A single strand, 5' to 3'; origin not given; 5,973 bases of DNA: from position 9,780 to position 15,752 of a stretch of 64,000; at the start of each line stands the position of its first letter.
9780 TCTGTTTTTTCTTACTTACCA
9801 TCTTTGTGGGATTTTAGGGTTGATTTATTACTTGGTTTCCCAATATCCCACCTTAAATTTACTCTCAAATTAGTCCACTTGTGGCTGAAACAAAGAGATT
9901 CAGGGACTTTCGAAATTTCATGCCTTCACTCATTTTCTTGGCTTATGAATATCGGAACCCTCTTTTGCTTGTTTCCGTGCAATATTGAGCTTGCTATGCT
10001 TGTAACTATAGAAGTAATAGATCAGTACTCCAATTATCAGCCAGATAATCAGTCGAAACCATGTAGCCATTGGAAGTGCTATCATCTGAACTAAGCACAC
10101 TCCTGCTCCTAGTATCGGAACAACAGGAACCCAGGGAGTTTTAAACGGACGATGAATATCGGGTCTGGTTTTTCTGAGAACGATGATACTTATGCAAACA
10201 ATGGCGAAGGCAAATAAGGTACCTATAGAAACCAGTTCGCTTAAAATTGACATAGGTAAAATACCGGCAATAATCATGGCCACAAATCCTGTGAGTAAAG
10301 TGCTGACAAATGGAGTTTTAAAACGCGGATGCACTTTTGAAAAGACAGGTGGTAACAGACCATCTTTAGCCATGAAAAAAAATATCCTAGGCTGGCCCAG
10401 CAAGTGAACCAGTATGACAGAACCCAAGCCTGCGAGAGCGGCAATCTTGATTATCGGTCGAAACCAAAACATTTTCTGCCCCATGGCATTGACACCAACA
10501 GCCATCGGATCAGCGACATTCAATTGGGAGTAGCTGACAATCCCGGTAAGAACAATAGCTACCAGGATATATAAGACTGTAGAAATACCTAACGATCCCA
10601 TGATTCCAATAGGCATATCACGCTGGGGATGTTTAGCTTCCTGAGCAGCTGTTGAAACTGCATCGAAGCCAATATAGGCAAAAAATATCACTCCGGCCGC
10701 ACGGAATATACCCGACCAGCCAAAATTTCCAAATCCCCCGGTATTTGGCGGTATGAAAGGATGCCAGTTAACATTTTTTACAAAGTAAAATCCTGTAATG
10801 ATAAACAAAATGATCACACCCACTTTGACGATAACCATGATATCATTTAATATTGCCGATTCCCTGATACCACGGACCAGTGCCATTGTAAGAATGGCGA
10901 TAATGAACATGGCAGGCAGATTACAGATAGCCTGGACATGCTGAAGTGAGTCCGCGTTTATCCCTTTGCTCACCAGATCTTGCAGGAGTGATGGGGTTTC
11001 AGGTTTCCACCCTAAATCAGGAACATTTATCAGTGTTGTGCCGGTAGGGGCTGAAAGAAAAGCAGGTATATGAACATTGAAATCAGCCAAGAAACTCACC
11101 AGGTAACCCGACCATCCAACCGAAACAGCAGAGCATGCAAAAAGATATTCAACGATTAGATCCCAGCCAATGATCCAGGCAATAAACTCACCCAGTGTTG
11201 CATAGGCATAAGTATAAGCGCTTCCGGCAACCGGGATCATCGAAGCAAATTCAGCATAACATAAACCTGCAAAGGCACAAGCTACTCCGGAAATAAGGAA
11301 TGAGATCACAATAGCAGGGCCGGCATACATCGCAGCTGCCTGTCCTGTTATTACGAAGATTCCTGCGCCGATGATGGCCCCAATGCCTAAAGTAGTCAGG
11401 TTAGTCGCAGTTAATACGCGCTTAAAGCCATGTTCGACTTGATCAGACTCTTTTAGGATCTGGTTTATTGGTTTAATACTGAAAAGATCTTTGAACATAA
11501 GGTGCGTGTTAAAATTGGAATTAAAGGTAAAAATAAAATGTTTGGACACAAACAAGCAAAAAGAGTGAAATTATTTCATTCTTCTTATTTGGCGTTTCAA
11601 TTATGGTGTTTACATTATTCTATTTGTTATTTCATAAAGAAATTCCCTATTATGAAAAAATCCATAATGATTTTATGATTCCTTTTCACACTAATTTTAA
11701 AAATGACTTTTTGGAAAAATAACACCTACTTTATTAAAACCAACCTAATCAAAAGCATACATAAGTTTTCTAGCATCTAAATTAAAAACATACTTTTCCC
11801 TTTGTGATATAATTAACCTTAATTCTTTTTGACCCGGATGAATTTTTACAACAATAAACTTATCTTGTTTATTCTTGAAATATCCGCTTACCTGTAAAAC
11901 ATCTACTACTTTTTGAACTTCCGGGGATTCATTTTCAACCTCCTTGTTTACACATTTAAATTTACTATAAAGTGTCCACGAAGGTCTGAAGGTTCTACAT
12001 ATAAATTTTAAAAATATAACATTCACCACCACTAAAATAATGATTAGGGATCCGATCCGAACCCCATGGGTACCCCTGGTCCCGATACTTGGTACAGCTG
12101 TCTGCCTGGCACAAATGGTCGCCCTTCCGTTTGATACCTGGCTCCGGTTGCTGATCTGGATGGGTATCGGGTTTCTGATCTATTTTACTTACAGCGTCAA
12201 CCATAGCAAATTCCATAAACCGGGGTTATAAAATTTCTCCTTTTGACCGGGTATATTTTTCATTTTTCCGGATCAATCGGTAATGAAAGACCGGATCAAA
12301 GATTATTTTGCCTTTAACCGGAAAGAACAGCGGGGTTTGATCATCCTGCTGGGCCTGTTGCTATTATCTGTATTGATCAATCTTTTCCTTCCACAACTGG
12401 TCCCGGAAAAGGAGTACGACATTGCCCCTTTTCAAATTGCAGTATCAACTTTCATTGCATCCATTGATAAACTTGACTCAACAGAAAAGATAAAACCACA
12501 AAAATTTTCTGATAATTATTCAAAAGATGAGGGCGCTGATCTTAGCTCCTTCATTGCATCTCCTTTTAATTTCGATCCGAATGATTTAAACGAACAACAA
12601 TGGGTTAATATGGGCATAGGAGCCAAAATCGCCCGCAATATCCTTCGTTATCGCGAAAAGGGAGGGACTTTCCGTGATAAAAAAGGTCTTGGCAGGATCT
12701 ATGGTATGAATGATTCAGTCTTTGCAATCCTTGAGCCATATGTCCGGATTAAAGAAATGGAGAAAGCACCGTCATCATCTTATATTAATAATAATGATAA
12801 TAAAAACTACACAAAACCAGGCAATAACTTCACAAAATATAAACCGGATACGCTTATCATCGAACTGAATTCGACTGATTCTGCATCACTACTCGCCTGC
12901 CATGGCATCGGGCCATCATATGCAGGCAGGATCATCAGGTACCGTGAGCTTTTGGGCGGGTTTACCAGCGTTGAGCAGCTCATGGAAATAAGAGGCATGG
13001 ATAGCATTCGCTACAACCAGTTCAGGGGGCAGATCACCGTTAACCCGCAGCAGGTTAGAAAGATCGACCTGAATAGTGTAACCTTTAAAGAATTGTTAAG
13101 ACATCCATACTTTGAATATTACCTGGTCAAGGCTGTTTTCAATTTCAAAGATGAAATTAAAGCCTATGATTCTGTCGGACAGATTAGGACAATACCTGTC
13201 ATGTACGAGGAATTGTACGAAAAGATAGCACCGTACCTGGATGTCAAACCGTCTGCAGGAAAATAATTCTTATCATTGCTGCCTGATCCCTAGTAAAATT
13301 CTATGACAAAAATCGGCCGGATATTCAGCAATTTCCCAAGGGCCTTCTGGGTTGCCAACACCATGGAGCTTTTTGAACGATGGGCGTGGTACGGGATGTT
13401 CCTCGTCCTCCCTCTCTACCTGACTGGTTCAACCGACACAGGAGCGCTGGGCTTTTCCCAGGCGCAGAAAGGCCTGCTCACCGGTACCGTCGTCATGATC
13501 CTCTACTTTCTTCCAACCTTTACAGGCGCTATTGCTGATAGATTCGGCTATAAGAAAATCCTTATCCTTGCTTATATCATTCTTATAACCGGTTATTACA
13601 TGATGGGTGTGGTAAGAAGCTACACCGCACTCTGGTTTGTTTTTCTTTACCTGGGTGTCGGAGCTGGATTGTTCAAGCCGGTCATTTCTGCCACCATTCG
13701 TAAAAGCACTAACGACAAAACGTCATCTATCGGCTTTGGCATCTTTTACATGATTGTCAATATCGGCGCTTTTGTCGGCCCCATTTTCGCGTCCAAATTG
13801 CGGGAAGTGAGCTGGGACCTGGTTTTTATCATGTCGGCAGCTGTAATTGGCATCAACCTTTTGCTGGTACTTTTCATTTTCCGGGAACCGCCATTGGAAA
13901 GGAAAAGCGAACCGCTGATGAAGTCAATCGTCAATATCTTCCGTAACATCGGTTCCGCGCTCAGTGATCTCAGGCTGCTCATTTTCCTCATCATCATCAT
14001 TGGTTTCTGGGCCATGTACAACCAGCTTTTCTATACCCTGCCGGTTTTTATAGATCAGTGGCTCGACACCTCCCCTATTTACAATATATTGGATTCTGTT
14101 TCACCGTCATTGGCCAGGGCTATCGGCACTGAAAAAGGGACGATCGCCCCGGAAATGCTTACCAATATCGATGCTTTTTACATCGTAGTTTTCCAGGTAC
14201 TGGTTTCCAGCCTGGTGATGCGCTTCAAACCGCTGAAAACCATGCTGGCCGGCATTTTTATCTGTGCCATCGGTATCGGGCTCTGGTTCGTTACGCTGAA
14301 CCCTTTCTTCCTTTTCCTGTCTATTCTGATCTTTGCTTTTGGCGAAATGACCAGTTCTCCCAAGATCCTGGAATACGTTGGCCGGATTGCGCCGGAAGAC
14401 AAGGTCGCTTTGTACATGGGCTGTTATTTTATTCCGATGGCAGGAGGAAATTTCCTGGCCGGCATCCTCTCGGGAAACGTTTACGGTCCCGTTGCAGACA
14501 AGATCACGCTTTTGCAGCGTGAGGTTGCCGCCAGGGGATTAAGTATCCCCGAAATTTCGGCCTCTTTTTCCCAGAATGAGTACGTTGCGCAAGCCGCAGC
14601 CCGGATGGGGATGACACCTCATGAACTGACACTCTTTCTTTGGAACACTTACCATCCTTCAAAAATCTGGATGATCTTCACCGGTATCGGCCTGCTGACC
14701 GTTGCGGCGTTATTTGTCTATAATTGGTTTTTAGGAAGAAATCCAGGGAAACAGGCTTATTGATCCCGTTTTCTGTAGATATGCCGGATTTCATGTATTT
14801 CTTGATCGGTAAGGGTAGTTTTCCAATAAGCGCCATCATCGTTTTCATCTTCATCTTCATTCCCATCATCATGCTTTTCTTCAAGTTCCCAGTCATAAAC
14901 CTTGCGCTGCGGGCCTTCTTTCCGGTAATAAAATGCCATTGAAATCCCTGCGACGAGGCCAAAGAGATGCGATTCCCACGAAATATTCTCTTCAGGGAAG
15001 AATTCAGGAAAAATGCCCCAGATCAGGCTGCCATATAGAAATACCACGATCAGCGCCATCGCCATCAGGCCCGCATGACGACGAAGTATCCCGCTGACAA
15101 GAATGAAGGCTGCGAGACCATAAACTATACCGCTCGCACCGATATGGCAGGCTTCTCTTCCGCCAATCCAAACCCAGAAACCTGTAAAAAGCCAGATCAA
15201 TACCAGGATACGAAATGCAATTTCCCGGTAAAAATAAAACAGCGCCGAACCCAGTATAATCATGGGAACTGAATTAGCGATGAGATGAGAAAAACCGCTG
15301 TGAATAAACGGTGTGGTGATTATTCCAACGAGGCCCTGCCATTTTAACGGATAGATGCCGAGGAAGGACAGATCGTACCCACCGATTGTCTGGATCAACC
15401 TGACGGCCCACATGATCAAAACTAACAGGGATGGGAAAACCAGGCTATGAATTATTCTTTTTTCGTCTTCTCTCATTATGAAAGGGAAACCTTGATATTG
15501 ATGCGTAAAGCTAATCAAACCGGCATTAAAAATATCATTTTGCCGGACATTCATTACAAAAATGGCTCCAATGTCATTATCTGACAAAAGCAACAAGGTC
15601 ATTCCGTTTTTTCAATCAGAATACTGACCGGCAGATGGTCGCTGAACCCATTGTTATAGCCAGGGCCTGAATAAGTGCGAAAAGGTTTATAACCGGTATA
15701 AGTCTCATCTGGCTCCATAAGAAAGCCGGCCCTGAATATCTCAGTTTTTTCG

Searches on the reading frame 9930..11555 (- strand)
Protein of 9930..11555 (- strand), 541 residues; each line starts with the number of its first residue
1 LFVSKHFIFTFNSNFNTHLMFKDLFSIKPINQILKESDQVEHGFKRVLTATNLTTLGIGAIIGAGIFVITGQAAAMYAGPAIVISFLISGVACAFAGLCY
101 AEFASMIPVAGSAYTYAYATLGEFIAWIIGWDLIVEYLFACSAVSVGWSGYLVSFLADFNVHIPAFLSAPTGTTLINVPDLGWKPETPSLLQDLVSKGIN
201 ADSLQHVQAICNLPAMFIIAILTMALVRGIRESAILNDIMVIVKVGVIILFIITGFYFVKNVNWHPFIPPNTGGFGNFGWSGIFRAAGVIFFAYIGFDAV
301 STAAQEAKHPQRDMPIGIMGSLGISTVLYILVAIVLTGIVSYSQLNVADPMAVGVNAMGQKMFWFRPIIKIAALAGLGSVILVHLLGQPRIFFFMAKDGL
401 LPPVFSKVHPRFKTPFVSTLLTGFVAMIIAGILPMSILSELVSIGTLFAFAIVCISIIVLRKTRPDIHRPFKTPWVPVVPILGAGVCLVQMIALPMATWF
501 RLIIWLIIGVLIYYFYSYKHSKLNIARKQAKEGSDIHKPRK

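Call 64: search_protein_families(library=pfam, proteins=[window:9930-11555:-], max_evalue=0.00001)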
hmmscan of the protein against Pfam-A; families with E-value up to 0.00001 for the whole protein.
window:9930-11555:- (541 aa): 3 families
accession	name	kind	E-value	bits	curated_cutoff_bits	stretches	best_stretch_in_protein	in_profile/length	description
PF13520.12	AA_permease_2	-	1.5e-60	205.7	27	1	52-511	5-426/427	Amino acid permease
PF00324.27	AA_permease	-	1.9e-38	132.8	24.6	1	55-500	4-426/470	Amino acid permease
PF13906.12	AA_permease_C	-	2.6e-11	43.9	27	1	471-521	1-51/51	C-terminus of AA_permease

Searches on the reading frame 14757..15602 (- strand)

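Call 64: search_protein_families(library=pfam, proteins=[window:14757-15602:-], max_evalue=0.00001)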
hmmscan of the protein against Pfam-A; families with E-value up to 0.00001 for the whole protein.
window:14757-15602:- (281 aa): 1 family
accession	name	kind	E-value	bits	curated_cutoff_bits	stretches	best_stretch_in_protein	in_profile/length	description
PF01694.28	Rhomboid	-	1.4e-18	67.9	22.6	1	92-228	5-142/143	Rhomboid domain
